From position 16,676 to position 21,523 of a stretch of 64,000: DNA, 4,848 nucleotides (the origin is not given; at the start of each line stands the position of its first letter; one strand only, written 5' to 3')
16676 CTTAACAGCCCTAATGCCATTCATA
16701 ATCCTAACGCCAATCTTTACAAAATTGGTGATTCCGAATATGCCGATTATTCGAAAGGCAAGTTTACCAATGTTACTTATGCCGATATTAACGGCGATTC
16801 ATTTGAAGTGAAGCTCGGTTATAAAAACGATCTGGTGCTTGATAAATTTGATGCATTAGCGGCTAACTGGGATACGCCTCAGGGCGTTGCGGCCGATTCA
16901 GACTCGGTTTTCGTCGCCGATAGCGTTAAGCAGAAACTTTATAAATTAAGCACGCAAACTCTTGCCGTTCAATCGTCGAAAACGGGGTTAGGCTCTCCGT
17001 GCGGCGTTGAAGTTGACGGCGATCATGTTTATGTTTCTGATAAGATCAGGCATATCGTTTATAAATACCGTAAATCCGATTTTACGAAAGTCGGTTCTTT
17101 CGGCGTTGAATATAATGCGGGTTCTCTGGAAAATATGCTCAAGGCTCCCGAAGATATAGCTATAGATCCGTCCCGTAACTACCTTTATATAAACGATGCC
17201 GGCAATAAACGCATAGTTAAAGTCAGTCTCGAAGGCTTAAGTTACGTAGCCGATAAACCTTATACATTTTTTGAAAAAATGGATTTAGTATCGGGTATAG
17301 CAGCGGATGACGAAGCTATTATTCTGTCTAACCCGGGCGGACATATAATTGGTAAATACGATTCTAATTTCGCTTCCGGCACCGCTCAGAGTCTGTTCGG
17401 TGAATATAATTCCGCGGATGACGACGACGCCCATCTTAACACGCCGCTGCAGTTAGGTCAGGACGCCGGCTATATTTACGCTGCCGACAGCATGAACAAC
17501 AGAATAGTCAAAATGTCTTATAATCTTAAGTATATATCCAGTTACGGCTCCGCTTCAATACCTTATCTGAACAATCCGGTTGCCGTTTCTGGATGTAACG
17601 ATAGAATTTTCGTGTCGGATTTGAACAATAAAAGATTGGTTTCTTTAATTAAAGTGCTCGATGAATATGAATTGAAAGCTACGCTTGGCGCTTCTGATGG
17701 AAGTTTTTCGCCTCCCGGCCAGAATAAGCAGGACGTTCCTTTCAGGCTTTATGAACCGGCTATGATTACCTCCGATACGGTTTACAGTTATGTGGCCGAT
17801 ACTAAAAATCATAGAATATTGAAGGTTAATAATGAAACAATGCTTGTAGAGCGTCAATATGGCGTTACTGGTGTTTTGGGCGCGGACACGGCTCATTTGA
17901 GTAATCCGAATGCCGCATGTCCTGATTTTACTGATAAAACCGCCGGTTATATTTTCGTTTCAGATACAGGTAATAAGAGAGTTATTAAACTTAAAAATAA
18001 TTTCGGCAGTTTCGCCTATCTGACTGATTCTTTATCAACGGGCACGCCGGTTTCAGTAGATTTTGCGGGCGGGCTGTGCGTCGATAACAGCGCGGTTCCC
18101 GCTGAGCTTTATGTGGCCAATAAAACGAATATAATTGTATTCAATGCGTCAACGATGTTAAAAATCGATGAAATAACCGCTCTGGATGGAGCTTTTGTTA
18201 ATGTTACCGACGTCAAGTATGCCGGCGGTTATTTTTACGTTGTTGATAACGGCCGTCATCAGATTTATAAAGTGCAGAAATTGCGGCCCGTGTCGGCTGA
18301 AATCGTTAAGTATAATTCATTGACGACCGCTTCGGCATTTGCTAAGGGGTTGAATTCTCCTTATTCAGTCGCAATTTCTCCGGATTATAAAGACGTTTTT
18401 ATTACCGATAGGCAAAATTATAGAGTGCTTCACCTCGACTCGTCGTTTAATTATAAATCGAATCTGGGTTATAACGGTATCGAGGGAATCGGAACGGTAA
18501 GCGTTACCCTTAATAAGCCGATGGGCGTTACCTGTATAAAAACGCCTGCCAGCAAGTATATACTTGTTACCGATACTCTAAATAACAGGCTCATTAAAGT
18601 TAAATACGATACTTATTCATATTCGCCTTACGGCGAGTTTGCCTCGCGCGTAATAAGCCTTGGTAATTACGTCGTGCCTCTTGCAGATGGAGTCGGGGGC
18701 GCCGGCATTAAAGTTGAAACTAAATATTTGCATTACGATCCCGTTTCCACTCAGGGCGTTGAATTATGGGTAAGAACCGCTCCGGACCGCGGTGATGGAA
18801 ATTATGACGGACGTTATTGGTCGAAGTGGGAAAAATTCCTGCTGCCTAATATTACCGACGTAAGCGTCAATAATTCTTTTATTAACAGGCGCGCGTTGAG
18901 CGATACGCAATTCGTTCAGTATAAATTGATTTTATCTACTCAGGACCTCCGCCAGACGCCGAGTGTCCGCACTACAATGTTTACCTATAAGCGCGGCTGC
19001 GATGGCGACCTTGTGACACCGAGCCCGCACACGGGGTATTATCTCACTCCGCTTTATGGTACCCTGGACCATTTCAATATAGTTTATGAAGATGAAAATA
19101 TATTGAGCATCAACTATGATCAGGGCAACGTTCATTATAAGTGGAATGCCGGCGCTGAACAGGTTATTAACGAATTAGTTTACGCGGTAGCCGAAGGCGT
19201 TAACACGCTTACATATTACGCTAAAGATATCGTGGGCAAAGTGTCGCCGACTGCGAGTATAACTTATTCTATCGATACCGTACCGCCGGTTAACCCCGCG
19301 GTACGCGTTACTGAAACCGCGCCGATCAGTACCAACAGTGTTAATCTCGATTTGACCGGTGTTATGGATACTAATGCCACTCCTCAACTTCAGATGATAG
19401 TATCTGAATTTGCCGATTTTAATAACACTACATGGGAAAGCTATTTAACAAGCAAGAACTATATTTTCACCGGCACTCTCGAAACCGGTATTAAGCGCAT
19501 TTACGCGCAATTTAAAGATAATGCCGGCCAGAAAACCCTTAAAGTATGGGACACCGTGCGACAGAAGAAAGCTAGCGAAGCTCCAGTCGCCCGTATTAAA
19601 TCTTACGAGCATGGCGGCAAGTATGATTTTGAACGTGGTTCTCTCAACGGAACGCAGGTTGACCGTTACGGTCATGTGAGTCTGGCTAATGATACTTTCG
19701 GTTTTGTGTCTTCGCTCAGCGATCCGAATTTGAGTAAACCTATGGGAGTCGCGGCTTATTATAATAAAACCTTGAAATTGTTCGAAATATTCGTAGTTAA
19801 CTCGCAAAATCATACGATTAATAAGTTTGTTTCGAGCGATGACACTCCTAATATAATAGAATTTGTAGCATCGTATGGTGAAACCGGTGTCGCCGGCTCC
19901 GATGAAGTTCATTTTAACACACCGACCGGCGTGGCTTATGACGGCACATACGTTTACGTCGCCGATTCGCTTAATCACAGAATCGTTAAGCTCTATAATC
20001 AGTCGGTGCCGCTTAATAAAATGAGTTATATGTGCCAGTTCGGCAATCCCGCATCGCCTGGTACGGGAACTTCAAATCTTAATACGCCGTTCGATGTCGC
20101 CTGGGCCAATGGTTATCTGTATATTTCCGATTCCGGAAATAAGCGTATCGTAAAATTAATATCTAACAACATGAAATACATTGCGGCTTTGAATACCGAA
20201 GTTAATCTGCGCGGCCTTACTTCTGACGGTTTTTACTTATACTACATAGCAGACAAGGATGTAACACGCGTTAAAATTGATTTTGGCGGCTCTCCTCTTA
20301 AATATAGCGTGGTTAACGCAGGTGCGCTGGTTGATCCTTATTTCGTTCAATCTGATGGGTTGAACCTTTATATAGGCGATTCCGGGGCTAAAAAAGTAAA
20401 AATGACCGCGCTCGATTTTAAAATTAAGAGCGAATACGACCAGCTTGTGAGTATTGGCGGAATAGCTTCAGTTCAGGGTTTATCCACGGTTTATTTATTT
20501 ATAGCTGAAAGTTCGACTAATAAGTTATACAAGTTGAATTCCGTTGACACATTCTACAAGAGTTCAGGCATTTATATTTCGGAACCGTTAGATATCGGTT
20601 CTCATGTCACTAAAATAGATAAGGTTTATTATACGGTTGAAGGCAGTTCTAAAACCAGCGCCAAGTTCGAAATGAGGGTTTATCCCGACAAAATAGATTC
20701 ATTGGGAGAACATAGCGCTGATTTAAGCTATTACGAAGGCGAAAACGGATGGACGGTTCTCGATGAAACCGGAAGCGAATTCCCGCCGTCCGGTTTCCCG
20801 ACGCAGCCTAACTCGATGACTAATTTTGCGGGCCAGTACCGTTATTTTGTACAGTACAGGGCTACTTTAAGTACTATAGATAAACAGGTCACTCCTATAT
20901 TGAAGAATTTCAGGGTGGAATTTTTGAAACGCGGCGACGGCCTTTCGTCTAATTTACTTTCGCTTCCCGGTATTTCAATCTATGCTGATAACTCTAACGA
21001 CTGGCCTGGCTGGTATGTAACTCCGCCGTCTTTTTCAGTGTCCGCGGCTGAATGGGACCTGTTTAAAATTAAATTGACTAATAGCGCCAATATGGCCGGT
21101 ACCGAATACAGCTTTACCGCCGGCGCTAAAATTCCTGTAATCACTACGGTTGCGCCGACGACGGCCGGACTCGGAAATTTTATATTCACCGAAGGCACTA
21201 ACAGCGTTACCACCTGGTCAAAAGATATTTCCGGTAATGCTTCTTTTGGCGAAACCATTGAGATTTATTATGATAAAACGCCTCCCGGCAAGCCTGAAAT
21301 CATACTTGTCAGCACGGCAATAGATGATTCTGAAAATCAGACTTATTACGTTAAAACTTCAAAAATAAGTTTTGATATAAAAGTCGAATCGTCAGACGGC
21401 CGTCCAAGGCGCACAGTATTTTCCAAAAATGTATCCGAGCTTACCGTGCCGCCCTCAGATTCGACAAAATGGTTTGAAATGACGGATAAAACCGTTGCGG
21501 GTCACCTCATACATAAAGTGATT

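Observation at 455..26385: Approximately eight NHL six-bladed propellers (about 47 blades) in one polypeptide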

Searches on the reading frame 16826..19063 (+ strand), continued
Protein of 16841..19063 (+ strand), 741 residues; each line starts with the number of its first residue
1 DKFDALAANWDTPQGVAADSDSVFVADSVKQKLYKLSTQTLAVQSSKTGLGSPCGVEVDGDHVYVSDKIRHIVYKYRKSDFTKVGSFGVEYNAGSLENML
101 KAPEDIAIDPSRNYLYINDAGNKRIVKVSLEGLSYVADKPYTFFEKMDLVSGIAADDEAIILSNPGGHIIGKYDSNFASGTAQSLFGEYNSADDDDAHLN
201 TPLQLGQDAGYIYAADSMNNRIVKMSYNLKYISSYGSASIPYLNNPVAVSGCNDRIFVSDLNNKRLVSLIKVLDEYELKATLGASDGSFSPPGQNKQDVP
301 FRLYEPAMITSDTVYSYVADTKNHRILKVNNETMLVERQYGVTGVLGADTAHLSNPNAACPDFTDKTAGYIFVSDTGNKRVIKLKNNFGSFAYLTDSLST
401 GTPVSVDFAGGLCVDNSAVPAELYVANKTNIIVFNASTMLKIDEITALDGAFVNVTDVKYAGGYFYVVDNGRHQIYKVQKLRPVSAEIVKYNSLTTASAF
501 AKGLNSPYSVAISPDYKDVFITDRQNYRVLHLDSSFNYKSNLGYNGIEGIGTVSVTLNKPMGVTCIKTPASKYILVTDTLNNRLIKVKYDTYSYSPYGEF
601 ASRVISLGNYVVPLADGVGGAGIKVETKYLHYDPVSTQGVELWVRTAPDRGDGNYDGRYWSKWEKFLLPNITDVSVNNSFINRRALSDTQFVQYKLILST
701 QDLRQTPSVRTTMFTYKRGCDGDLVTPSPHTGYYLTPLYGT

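Call 51: search_protein_families(library=pfam, proteins=[P0001], max_evalue=0.001)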
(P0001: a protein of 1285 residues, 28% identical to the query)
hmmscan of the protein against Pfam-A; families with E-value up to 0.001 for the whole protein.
P0001 (1285 aa): 20 families
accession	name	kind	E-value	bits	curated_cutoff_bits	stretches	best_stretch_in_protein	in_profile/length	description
PF01436.27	NHL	-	5.9e-104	335.7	20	12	775-802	1-28/28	NHL repeat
PF17170.10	DUF5128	-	3.2e-30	105.9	22.9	1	586-642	53-110/321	6-bladed beta-propeller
PF25021.1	TEN_NHL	-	8.7e-23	81.3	27.1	0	474-502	328-356/357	Teneurin NHL domain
PF08450.18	SGL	-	1.6e-21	77.5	26.3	1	188-324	79-221/246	SMP-30/Gluconolactonase/LRE-like region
PF05763.18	DUF835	-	2.7e-14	53.6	33.1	1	1176-1275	36-135/136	Protein of unknown function (DUF835)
PF02393.21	US22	-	1.2e-11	45.1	35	0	996-1040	62-104/124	US22 like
PF13449.12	Phytase-like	-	1.7e-10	41.7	27.6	0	963-1003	61-106/284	Esterase-like activity of phytase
PF06739.17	SBBP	-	4.7e-09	36.5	20.5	0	777-792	14-29/38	Beta-propeller repeat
PF13360.13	PQQ_2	-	2.7e-07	30.9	27.6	0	479-556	29-93/233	Outer membrane protein assembly factor BamB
PF22701.2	Mala_s_1-like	-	3.3e-07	30.7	27.5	0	734-828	48-130/195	Mal s 1 allergenic protein-like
PF10282.15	Lactonase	-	3.9e-07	30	21.7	0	208-317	205-322/344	Lactonase, 7-bladed beta-propeller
PF03022.22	MRJP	-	4.1e-07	30.1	19.8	0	917-946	66-99/288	Major royal jelly protein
PF18975.6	DUF5711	-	3.8e-06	26.8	26.3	0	256-324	65-133/344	Family of unknown function (DUF5711)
PF16288.11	DUF4934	-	2.3e-05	24.9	27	0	205-279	33-101/102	Domain of unknown function (DUF4934)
PF20067.5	SSL_N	-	4.7e-05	23.6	18.9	0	780-794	25-39/46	Strictosidine synthase-like, N-terminal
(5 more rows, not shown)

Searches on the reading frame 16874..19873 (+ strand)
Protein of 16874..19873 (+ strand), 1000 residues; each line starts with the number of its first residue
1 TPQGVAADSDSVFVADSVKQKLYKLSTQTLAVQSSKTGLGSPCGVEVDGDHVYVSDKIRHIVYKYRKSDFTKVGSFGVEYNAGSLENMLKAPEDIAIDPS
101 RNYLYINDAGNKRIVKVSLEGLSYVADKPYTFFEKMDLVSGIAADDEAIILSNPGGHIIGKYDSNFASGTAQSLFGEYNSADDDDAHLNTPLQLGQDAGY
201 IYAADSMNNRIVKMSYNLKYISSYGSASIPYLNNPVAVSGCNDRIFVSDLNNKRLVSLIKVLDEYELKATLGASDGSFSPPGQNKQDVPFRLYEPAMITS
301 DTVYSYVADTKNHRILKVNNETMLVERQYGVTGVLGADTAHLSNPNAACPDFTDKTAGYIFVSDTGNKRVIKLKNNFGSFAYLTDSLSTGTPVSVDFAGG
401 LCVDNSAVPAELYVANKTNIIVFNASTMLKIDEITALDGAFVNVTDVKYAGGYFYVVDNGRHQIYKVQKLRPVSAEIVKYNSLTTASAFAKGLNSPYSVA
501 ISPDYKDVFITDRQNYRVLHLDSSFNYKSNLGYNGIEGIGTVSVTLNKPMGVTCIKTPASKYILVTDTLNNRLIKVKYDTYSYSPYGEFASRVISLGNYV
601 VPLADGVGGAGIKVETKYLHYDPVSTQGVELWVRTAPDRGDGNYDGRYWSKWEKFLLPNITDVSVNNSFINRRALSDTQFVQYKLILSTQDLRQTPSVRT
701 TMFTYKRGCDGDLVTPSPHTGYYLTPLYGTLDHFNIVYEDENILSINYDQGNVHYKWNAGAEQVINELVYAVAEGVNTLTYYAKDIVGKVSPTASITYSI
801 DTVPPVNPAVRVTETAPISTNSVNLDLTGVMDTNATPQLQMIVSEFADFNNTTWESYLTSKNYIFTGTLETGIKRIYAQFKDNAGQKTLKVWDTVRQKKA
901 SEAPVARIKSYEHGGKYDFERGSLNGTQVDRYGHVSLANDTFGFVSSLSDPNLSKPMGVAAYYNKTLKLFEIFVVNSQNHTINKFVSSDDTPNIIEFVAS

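Call 21: search_protein_families(library=pfam, proteins=[window:16874-19873:+], max_evalue=0.01)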
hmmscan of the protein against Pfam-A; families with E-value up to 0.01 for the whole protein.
window:16874-19873:+ (1000 aa): 3 families
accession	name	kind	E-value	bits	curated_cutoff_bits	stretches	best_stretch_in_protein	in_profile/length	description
PF01436.27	NHL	-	1.5e-13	50.4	20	0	306-317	16-27/28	NHL repeat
PF01731.26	Arylesterase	-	3.8e-07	30.6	21.3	0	35-68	49-84/86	Arylesterase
PF08450.18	SGL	-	0.00047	20.3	26.3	0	401-522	45-162/246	SMP-30/Gluconolactonase/LRE-like region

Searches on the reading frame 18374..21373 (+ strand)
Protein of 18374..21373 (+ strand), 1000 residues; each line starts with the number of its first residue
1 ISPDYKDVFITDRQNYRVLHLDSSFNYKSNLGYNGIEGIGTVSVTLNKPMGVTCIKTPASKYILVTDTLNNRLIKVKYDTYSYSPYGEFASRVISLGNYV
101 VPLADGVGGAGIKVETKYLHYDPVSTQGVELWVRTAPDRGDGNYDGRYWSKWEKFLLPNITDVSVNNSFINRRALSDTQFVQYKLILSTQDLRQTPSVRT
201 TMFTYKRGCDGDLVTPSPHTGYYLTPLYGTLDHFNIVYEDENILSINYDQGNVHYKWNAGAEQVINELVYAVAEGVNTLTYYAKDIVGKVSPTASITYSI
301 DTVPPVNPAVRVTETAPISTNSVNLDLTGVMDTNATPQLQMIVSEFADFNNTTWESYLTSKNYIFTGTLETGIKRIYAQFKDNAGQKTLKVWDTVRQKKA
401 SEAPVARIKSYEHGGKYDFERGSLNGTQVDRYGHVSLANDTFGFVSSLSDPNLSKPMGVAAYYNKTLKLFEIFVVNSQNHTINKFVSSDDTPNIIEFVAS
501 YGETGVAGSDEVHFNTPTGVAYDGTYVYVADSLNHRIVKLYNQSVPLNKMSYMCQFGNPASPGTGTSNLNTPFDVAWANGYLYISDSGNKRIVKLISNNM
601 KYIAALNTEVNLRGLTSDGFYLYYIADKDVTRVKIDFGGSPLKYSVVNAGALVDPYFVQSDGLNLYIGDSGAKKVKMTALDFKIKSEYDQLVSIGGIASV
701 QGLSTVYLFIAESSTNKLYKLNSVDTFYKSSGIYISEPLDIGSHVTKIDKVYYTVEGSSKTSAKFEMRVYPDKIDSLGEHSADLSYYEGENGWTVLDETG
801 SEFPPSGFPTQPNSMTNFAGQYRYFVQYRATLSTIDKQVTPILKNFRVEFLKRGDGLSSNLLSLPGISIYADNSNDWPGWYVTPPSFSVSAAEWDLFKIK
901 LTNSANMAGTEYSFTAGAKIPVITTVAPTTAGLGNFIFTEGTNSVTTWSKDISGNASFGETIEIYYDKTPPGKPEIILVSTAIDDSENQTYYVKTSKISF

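Call 4: search_protein_families(library=pfam, proteins=[window:18374-21373:+], max_evalue=0.01)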
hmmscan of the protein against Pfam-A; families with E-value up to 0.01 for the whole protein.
window:18374-21373:+ (1000 aa): 1 family
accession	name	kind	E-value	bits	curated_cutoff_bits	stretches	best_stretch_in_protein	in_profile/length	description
PF01436.27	NHL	-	6.1e-06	26.5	20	0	514-539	1-27/28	NHL repeat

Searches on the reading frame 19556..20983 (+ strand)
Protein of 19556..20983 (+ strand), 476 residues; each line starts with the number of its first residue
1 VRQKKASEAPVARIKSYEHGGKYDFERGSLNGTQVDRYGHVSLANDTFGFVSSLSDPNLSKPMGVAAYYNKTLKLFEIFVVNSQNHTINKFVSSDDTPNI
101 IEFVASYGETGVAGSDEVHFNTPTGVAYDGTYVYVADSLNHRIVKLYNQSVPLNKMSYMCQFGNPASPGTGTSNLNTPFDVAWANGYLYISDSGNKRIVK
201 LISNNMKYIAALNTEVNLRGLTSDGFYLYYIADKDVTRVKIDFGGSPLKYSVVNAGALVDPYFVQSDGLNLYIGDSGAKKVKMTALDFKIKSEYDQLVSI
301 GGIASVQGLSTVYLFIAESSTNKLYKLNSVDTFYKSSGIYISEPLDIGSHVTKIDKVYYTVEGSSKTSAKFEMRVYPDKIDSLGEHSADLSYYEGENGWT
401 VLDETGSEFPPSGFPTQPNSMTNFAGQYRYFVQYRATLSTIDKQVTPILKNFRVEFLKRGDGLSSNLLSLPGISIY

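Call 59: predict_structure(alignment_id=A3)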
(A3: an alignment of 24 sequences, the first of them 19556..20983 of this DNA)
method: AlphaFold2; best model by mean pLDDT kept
length: 476 residues; sequences in the alignment: 24
mean_pLDDT: 71.5   pTM: 0.60
mean pLDDT of the five models: 71.5, 70.8, 70.6, 69.7, 66.9
residues with pLDDT >= 90: 116; 70-90: 193; 50-70: 54; < 50: 113
segments of 3 or more residues with pLDDT < 50: 1-52, 216-258, 462-476
pLDDT, mean of each block of 10 residues (from residue 1): 33 25 36 34 35 62 85 87 93 79 91 97 94 97 93 82 95 95 94 93 94 57 32 30 28 37 83 88 86 85 75 78 74 68 86 82 79 86 84 71 61 56 62 88 79 81 46 40
secondary structure, 60 per line:
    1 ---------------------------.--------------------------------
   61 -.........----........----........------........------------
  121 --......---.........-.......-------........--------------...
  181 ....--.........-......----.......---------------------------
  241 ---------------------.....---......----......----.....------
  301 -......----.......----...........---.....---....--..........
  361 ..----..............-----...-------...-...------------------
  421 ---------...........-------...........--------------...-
elements in order: E62-70 E75-82 E87-94 E101-108 E123-128 E132-137 E142-148 E156-163 E178-184 E187-192 E197-202 E207-213 E262-266 E270-275 E280-285 E290-294 E302-307 E312-318 E323-328 H329-333 E337-341 E345-348 E351-362 E367-380 E386-388 E400-402 E430-440 E448-458 E473-475

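Call 61: fold_search(model_id=the predicted structure, library=pdb)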
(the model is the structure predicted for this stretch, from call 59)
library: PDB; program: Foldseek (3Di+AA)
matches with E <= 10: 1021; with E <= 0.001: 305
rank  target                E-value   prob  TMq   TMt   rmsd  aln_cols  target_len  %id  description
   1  6xg7                  6.1e-11  1.00  0.38  0.60   7.3       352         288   15  1.3 A Resolution Structure of the of the NHL Repeat Region of D. melanogaster Thin (released 2020-12-16)
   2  6d69                  1.3e-09  1.00  0.35  0.55   8.8       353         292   15  Crystal Structure of the NHL Repeat Region of D. melanogaster Thin (released 2019-04-24)
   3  7djl_B                1.8e-09  1.00  0.31  0.31  21.2       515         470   13  Structure of four truncated and mutated forms of quenching protein (released 2022-06-08)
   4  6fpt_B                2.2e-09  1.00  0.34  0.40   8.6       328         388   18  Crystal structure of Danio rerio Lin41 filamin-NHL domains (released 2018-05-09)
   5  8j72_A                2.6e-09  1.00  0.32  0.50   9.7       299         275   20  Crystal structure of mammalian Trim71 in complex with lncRNA Trincr1 (released 2024-03-06)
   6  7djm                  4.3e-09  1.00  0.34  0.36  23.0       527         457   12  Structure of four truncated and mutated forms of quenching protein (released 2022-06-08)
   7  3fvz                  5.3e-09  1.00  0.42  0.59   4.8       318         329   16  Structure of Peptidyl-alpha-hydroxyglycine alpha-Amidating Lyase (PAL) (released 2009-09-01)
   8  7djl_A                1.6e-08  1.00  0.35  0.35  22.5       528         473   12  Structure of four truncated and mutated forms of quenching protein (released 2022-06-08)
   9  6gc1_B                4.9e-08  1.00  0.31  0.27  10.8       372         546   17  Crystal structure of Trx-like and NHL repeat containing domains of human NHLRC2 (released 2018-09-05)
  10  6gc1_A                5.4e-08  1.00  0.28  0.25  10.9       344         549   17  Crystal structure of Trx-like and NHL repeat containing domains of human NHLRC2 (released 2018-09-05)
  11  6gc1_D                5.4e-08  1.00  0.29  0.26  11.7       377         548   17  Crystal structure of Trx-like and NHL repeat containing domains of human NHLRC2 (released 2018-09-05)
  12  6g7w                  6.0e-08  1.00  0.29  0.37  10.7       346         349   16  Crystal structure of NHL repeat containing domain of human NHLRC2 (released 2018-09-05)
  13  7qrv_D                8.9e-08  1.00  0.27  0.41   7.9       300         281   14  Crystal structure of NHL domain of TRIM2 (full C-terminal) (released 2022-05-04)
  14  6gc1_C                1.0e-07  1.00  0.29  0.26  11.8       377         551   16  Crystal structure of Trx-like and NHL repeat containing domains of human NHLRC2 (released 2018-09-05)
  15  7qrv_A                1.3e-07  1.00  0.27  0.43   8.5       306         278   14  Crystal structure of NHL domain of TRIM2 (full C-terminal) (released 2022-05-04)
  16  1l0q_A                1.5e-07  1.00  0.34  0.40  23.4       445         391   12  Tandem YVTN beta-propeller and PKD domains from an archaeal surface layer protein (released 2002-11-06)
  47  3dsm                  6.3e-06  1.00  0.27  0.36  10.9       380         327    9  Crystal structure of the surface layer protein BACUNI_02894 from Bacteroides uniformis, Northeast Structural Genomics Co (released 2008-09-09)
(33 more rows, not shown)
